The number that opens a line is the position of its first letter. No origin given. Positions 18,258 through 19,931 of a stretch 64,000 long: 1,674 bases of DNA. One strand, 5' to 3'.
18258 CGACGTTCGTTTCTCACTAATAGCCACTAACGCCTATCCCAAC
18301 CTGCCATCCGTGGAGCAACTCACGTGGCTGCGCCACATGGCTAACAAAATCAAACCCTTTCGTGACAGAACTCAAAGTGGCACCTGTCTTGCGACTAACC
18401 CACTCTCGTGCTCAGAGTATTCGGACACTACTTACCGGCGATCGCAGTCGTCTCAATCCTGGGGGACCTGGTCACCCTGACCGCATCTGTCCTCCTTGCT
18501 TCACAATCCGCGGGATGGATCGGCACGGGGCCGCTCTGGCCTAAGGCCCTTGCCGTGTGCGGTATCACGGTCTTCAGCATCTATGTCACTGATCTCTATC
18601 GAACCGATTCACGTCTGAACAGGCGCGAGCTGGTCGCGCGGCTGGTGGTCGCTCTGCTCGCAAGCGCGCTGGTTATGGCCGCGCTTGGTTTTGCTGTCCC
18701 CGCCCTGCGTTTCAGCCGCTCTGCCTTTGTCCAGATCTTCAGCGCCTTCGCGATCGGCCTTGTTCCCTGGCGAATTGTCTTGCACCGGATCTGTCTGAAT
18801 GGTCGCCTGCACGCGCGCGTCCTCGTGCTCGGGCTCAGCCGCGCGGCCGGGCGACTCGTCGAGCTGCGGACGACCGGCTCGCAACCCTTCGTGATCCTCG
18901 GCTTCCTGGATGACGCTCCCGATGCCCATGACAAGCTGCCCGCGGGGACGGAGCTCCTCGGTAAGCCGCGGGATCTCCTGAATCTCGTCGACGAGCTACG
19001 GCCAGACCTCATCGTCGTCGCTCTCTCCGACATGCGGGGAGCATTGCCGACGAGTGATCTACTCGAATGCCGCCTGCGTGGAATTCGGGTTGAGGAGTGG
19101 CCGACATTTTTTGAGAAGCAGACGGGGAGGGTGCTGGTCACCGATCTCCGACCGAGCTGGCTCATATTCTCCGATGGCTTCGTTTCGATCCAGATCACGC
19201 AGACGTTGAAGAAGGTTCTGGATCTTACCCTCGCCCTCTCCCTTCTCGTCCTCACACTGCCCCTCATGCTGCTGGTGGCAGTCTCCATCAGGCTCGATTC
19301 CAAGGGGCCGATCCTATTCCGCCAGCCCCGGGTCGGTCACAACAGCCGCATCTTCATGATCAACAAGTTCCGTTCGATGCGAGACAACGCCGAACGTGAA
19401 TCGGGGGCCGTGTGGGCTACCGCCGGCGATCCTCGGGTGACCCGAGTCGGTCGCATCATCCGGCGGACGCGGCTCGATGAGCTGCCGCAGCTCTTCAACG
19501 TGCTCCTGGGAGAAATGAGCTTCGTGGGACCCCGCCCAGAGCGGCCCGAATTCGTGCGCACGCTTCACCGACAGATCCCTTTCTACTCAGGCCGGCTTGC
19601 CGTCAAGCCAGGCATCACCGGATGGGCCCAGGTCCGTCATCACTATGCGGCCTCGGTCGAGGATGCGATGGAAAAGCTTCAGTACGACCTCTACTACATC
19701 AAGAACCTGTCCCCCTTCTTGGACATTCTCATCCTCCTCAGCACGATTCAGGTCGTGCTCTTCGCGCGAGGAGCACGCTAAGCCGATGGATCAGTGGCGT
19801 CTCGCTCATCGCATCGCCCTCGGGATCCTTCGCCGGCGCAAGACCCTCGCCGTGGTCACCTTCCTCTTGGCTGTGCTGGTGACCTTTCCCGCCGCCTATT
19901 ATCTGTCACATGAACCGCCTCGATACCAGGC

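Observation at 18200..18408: Perfect sigma-54 promoter plus upstream palindromes in front of the EPS priming glycosyltransferase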

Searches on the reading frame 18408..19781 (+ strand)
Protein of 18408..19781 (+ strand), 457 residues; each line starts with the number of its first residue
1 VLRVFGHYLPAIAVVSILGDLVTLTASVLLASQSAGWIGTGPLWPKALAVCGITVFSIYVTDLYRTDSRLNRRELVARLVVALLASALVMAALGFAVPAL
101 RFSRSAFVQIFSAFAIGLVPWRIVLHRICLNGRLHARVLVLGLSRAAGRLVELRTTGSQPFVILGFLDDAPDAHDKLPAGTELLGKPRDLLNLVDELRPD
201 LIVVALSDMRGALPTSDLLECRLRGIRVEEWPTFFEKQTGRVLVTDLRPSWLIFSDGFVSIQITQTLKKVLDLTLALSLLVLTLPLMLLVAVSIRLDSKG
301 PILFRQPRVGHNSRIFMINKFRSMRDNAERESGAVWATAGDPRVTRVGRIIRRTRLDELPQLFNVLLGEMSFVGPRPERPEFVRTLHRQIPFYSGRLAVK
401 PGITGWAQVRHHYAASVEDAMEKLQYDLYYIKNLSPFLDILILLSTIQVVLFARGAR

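Call 6: search_protein_families(library=ncbifam, proteins=[window:18408-19781:+], max_evalue=0.00001)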
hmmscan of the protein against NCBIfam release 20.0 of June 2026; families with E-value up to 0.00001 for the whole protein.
window:18408-19781:+ (457 aa): 10 families
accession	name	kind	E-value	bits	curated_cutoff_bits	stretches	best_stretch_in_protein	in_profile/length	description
TIGR03013.1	EpsB_2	subfamily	2e-141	472.1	393.35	1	44-457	32-443/443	TIGR03013 family XrtA/PEP-CTERM system glycosyltransferase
TIGR03025.1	EPS_sugtrans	subfamily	3.1e-123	412.3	295.55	1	19-457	2-445/445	exopolysaccharide biosynthesis polyprenyl glycosylphosphotransferase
TIGR03023.1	WcaJ_sugtrans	equivalog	4e-95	319.7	410.75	1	40-456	28-452/453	undecaprenyl-phosphate glucose phosphotransferase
TIGR03022.1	WbaP_sugtrans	subfamily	1e-65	222.8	403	1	17-457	2-456/456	undecaprenyl-phosphate galactose phosphotransferase WbaP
NF050817.1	PolSacchBiosHfsE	equivalog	3.1e-56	191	750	2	266-452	270-461/467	polysaccharide biosynthesis protein HfsE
NF007518.0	PRK10124.1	equivalog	1.3e-46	159.3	684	1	263-447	269-454/464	undecaprenyl-phosphate glucose phosphotransferase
NF041877.1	EPS_EpsZ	equivalog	1.6e-43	149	800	1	15-456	10-458/459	exopolysaccharide biosynthesis polyisoprenyl-phosphate hexose-1-phosphate transferase EpsZ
NF052601.1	undeca_RfbP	equivalog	8.9e-42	143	330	1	263-454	40-239/244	undecaprenyl-phosphate galactose phosphotransferase family protein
NF011751.0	PRK15204.1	equivalog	4.4e-31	108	907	1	264-456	276-475/476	undecaprenyl-phosphate galactose phosphotransferase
NF045514.1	glycotran_HepC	equivalog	2.2e-26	92.5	140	1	262-377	111-211/220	heterocyst development glycosyltransferase HepC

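Call 8: find_encoding_contigs(protein=window:18408-19781:+, flank=3000, max_places=6)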
Protein window:18408-19781:+ (457 aa): no gene with exactly this product is on record in the collection.

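Call 10: find_related_loci(query=window:18408-19778:+, collection=genome_contigs, flank=4000)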
Query seq(457 aa) (457 aa) in genome_contigs; peptide patterns used: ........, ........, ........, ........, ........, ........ (x = any residue, [..] = any of these).
380 stretches matched a pattern; 73 encode a relative of the query (tblastn E <= 1e-3); 73 distinct loci.
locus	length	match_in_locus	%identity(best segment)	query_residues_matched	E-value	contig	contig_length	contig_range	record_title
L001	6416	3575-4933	47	1-452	8e-130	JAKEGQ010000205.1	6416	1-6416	MAG: Candidatus Methylomirabilota bacterium isolate PMV_4.88 PMV_4.88.k101_2192849, whole genome shotgun sequence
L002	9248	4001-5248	47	44-456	6e-111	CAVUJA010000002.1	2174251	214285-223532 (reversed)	MAG: uncultured Acidobacteriota bacterium isolate MFD01872.bin.1.270 genome assembly, contig: contig_53951, whole genome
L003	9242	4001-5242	48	46-456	1e-110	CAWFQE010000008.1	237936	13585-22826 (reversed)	MAG: uncultured Acidobacteriota bacterium isolate MFD05942.bin.1.240 genome assembly, contig: contig_34989, whole genome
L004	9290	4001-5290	47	33-456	6e-110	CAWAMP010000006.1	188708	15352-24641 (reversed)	MAG: uncultured Acidobacteriota bacterium isolate MFD02979.bin.1.171 genome assembly, contig: contig_109314, whole genom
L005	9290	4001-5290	47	33-456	5e-110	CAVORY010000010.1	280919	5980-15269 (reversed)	MAG: uncultured Acidobacteriota bacterium isolate MFD00032.bin.2.43 genome assembly, contig: contig_56070, whole genome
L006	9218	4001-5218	47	50-455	3e-108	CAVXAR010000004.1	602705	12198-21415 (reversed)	MAG: Vicinamibacteraceae bacterium isolate MFD01275.bin.1.188 genome assembly, contig: contig_27828, whole genome shotgu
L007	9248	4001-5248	46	44-456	3e-108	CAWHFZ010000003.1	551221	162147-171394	MAG: Vicinamibacteria bacterium isolate MFD00392.bin.3.577 genome assembly, contig: contig_1378, whole genome shotgun se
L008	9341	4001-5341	44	18-457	4e-108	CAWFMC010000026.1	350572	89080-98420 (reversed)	MAG: uncultured Acidobacteriota bacterium isolate MFD00392.bin.2.345 genome assembly, contig: contig_5809, whole genome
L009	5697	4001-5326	45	21-455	1e-106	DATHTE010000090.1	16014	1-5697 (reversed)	MAG TPA_asm: Vicinamibacterales bacterium isolate SMAG_U16069 k141_447759, whole genome shotgun sequence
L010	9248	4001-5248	46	46-456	5e-106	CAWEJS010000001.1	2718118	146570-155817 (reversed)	MAG: uncultured Acidobacteriota bacterium isolate MFD05942.bin.1.7 genome assembly, contig: contig_22890, whole genome s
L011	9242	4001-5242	44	43-456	1e-105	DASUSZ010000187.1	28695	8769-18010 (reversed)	MAG TPA_asm: Vicinamibacterales bacterium isolate SMAG_U1749 k141_1358047, whole genome shotgun sequence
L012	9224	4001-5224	48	46-455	2e-105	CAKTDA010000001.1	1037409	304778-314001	MAG: uncultured Luteitalea sp. isolate REFINED_METABAT215_TOP10_CONTIGS_1500_ASSEMBLY_K77_MERGED__Nepal_MoBio_Fiber-Hadz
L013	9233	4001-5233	46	50-457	5e-105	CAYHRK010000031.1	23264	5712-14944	MAG TPA_asm: uncultured Vicinamibacterales bacterium isolate ERP119705_co14_214 genome assembly, contig: NODE_1952_lengt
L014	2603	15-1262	46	44-456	3e-109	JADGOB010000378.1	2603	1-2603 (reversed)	MAG: Acidobacteria bacterium isolate Chersky.3_23 contig-100_41826, whole genome shotgun sequence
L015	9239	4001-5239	45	46-457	8e-105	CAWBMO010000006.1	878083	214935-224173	MAG: uncultured Acidobacteriota bacterium isolate MFD02242.bin.2.314 genome assembly, contig: contig_8750, whole genome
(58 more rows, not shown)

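Call 19: find_homologous_proteins(query=window:18408-19778:+, max_evalue=1e-50)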
Query seq(457 aa) (457 aa): 7926 proteins with E <= 1e-50 among 8000 candidates; the best 120 are listed.
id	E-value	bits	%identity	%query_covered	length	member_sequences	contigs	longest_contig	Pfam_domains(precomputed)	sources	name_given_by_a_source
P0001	1.7e-295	998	100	100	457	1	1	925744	PF13727.13,PF02397.23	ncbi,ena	-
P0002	2.3e-204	697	69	100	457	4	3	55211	PF13727.13,PF02397.23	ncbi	-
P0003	5.4e-204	696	69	100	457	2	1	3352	PF02397.23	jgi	jgi:sugar transferase (PEP-CTERM system associated)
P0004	9.9e-202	689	67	100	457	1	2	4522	PF13727.13,PF02397.23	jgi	jgi:sugar transferase (PEP-CTERM system associated)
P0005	1.2e-197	675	67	100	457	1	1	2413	PF13727.13,PF02397.23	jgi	jgi:sugar transferase (PEP-CTERM system associated)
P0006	4.5e-196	670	65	100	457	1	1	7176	PF13727.13,PF02397.23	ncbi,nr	ncbi:MAG: TIGR03013 family PEP-CTERM/XrtA system glycosyltransferase [Planctomycetes bacterium]|nr:T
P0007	8.0e-196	669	68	100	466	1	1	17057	PF13727.13,PF02397.23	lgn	-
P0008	2.7e-195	667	66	100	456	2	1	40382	PF13727.13,PF02397.23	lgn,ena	-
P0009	8.7e-195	666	67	100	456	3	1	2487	PF13727.13,PF02397.23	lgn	-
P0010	2.0e-193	661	70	92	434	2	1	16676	PF13727.13,PF02397.23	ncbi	ncbi:MAG: TIGR03013 family XrtA/PEP-CTERM system glycosyltransferase [Candidatus Rokuibacteriota bac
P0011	5.5e-193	660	67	100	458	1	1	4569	PF13727.13,PF02397.23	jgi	jgi:sugar transferase (PEP-CTERM system associated)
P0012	6.0e-193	660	66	100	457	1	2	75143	PF13727.13,PF02397.23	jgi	jgi:sugar transferase (PEP-CTERM system associated)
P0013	2.1e-192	658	68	96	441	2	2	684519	PF13727.13,PF02397.23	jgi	-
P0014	2.2e-192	658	65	100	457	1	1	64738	PF13727.13,PF02397.23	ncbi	-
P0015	2.5e-192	658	65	100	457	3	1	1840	PF13727.13,PF02397.23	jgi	-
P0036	7.8e-185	633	63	100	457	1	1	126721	PF13727.13,PF02397.23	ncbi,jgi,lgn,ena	-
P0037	1.2e-184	632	63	100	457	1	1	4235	PF13727.13,PF02397.23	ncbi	ncbi:MAG: TIGR03013 family XrtA/PEP-CTERM system glycosyltransferase [Candidatus Rokuibacteriota bac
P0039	2.1e-184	632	62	100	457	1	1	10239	PF13727.13,PF02397.23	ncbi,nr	ncbi:MAG TPA: TIGR03013 family XrtA/PEP-CTERM system glycosyltransferase [Candidatus Binatia bacteri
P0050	3.2e-183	628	63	100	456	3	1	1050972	PF13727.13,PF02397.23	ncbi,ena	-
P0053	8.9e-183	626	63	100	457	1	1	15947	PF13727.13,PF02397.23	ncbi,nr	ncbi:MAG TPA: TIGR03013 family XrtA/PEP-CTERM system glycosyltransferase [Candidatus Binatia bacteri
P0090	5.4e-178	610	62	100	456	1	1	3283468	PF13727.13,PF02397.23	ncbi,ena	-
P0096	2.6e-177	608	63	97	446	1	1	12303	PF13727.13,PF02397.23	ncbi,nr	ncbi:MAG TPA: TIGR03013 family XrtA/PEP-CTERM system glycosyltransferase [Candidatus Tectomicrobia b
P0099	4.4e-177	607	60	100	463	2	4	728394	PF13727.13,PF02397.23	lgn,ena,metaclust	metaclust:\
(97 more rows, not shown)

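Call 20: find_related_loci(query=P0001, collection=metagenome_contigs, flank=2500)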
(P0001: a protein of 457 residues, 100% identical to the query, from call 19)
Query P0001 (457 aa) in metagenome_contigs; peptide patterns used: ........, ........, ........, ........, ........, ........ (x = any residue, [..] = any of these).
597 stretches matched a pattern; 214 encode a relative of the query (tblastn E <= 1e-3); the best 80 are kept; 80 distinct loci.
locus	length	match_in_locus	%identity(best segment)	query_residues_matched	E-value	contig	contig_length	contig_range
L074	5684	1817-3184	67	1-457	0e+0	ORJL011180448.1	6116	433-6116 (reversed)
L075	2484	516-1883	56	1-457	0e+0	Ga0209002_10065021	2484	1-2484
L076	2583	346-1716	52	1-457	1e-161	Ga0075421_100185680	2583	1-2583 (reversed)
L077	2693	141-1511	52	1-457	2e-160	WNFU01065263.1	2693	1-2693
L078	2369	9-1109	56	91-457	2e-141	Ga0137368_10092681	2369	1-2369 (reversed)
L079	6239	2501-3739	47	46-455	4e-112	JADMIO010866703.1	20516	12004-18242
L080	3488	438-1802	43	2-457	5e-114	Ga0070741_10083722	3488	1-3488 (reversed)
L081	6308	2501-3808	47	24-457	1e-111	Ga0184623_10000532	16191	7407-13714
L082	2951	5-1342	45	21-457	8e-115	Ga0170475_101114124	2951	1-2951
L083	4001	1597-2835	47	46-457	7e-112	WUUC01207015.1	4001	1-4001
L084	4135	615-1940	41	17-457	1e-111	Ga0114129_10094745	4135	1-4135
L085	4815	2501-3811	44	22-457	1e-110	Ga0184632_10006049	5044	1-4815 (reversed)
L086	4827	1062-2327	46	46-456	4e-110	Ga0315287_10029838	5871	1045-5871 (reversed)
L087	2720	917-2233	45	17-457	2e-114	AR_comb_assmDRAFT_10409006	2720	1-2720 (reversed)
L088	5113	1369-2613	48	46-456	1e-109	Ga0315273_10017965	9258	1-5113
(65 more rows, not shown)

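Call 21: find_encoding_contigs(protein=P0001, flank=1000, max_places=3)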
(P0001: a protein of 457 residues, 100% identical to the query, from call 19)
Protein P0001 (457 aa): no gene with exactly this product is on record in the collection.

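Call 24: find_encoding_contigs(protein=P0002, flank=3000, max_places=3)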
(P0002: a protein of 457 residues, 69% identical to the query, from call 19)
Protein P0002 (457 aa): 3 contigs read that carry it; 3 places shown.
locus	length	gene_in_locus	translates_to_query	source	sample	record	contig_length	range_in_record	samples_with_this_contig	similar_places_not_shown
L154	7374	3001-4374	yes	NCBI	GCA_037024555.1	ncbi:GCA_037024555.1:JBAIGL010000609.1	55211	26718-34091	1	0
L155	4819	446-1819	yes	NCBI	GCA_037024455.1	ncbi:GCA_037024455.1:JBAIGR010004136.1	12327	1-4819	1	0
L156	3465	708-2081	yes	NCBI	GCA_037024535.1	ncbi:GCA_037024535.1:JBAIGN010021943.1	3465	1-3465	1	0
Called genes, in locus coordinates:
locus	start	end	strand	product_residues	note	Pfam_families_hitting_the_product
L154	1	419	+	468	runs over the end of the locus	PF00158:Sigma54_activat, PF01078:Mg_chelatase (faint), PF14532:Sigma54_activ_2, PF25601:AAA_lid_14, PF02954:HTH_8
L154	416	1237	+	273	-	PF02563:Poly_export, PF10531:SLBB, PF22461:SLBB_2, PF10531:SLBB, PF22461:SLBB_2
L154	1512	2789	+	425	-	-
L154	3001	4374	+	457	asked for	PF13727:CoA_binding_3, PF02397:Bac_transf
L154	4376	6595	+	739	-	PF01656:CbiA (weak)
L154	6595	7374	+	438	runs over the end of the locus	PF03446:NAD_binding_2 (weak), PF03721:UDPG_MGDP_dh_N, PF00984:UDPG_MGDP_dh, PF03720:UDPG_MGDP_dh_C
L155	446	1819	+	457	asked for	PF13727:CoA_binding_3, PF02397:Bac_transf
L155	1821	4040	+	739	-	PF01656:CbiA (weak)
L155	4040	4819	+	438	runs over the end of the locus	PF03446:NAD_binding_2 (weak), PF03721:UDPG_MGDP_dh_N, PF00984:UDPG_MGDP_dh, PF03720:UDPG_MGDP_dh_C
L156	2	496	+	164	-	?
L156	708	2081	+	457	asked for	PF13727:CoA_binding_3, PF02397:Bac_transf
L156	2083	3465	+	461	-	?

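Call 25: find_encoding_contigs(protein=P0008, flank=3000, max_places=2)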
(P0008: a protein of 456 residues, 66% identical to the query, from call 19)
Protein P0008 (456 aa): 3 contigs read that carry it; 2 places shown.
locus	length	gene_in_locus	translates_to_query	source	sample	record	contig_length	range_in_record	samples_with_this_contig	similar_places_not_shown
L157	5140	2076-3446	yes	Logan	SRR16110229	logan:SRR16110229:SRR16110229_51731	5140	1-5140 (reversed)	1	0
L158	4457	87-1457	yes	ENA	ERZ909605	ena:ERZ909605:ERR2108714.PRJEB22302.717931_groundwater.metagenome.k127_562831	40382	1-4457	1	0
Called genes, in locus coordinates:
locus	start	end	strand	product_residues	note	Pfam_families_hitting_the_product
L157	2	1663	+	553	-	?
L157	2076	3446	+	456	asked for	PF13727:CoA_binding_3, PF02397:Bac_transf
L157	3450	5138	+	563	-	?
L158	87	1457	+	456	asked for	PF13727:CoA_binding_3, PF02397:Bac_transf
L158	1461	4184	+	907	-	PF01656:CbiA (weak)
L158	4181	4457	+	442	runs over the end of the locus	PF03446:NAD_binding_2, PF03721:UDPG_MGDP_dh_N, PF00984:UDPG_MGDP_dh, PF03720:UDPG_MGDP_dh_C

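Call 26: find_encoding_contigs(protein=P0012, flank=3000, max_places=2)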
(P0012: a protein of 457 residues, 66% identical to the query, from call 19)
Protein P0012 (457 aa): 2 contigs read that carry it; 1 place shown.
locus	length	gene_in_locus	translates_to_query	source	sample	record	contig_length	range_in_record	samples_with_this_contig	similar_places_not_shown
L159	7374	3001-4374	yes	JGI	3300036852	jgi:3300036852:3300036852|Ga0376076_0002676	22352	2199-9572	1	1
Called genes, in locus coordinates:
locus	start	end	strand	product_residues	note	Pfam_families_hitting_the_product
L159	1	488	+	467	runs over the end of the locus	PF00158:Sigma54_activat, PF14532:Sigma54_activ_2, PF01078:Mg_chelatase (faint), PF07728:AAA_5 (weak), PF25601:AAA_lid_14, PF02954:HTH_8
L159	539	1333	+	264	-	PF02563:Poly_export, PF22461:SLBB_2, PF10531:SLBB, PF22461:SLBB_2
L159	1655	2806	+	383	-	-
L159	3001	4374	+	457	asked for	PF13727:CoA_binding_3 (weak), PF02397:Bac_transf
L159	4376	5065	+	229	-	PF00990:GGDEF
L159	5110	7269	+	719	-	PF01656:CbiA (faint), PF10609:ParA (weak)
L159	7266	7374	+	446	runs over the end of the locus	PF03446:NAD_binding_2 (weak), PF03721:UDPG_MGDP_dh_N, PF00984:UDPG_MGDP_dh, PF03720:UDPG_MGDP_dh_C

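Call 27: find_encoding_contigs(protein=P0014, flank=3000, max_places=1)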
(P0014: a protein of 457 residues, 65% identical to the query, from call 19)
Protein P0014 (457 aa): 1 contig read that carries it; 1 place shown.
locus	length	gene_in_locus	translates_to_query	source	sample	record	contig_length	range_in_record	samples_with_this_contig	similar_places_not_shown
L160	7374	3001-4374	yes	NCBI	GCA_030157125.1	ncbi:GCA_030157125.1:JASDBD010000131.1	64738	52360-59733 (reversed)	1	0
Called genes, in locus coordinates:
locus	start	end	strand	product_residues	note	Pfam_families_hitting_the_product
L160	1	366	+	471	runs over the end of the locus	PF00158:Sigma54_activat, PF01078:Mg_chelatase (faint), PF14532:Sigma54_activ_2, PF25601:AAA_lid_14, PF02954:HTH_8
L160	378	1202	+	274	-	PF02563:Poly_export, PF10531:SLBB (weak), PF22461:SLBB_2, PF10531:SLBB, PF22461:SLBB_2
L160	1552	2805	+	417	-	-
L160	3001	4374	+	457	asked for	PF13727:CoA_binding_3, PF02397:Bac_transf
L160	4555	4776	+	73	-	PF00990:GGDEF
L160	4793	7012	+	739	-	PF13807:GNVR (faint), PF13614:AAA_31 (faint), PF01656:CbiA (weak), PF10609:ParA (weak)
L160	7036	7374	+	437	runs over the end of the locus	PF03446:NAD_binding_2 (weak), PF03721:UDPG_MGDP_dh_N, PF00984:UDPG_MGDP_dh, PF03720:UDPG_MGDP_dh_C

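Call 28: find_encoding_contigs(protein=P0036, flank=3000, max_places=1)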
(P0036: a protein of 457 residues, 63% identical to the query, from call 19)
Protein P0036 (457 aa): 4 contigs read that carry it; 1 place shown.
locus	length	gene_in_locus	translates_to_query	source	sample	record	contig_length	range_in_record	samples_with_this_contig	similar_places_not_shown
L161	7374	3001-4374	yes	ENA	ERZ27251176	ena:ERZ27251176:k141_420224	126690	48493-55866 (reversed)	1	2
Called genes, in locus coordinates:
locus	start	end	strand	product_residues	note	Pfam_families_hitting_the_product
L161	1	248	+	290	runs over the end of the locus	PF02563:Poly_export, PF22461:SLBB_2, PF10531:SLBB, PF22461:SLBB_2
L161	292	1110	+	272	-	PF02563:Poly_export, PF22461:SLBB_2, PF10531:SLBB, PF22461:SLBB_2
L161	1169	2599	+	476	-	-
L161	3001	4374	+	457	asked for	PF13727:CoA_binding_3 (weak), PF02397:Bac_transf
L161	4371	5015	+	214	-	PF00990:GGDEF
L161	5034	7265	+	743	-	PF13807:GNVR (weak), PF01656:CbiA (weak), PF10609:ParA (weak)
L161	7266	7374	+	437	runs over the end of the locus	PF03446:NAD_binding_2 (weak), PF03721:UDPG_MGDP_dh_N, PF00984:UDPG_MGDP_dh, PF03720:UDPG_MGDP_dh_C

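Call 29: find_encoding_contigs(protein=P0050, flank=3000, max_places=1)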
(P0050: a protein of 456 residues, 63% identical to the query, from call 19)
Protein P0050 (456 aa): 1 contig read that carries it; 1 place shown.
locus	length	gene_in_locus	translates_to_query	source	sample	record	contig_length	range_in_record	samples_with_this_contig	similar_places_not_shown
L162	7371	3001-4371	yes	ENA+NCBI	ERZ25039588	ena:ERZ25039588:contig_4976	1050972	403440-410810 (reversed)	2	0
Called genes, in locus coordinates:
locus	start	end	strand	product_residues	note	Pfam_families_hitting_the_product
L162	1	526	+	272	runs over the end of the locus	PF02563:Poly_export, PF22461:SLBB_2, PF10531:SLBB, PF22461:SLBB_2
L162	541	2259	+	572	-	-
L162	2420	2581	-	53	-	-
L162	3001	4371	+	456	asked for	PF13727:CoA_binding_3 (weak), PF02397:Bac_transf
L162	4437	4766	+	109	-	-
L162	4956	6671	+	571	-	PF13807:GNVR, PF10609:ParA, PF01656:CbiA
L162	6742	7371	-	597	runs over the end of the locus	PF13522:GATase_6, PF13537:GATase_7, PF00733:Asn_synthase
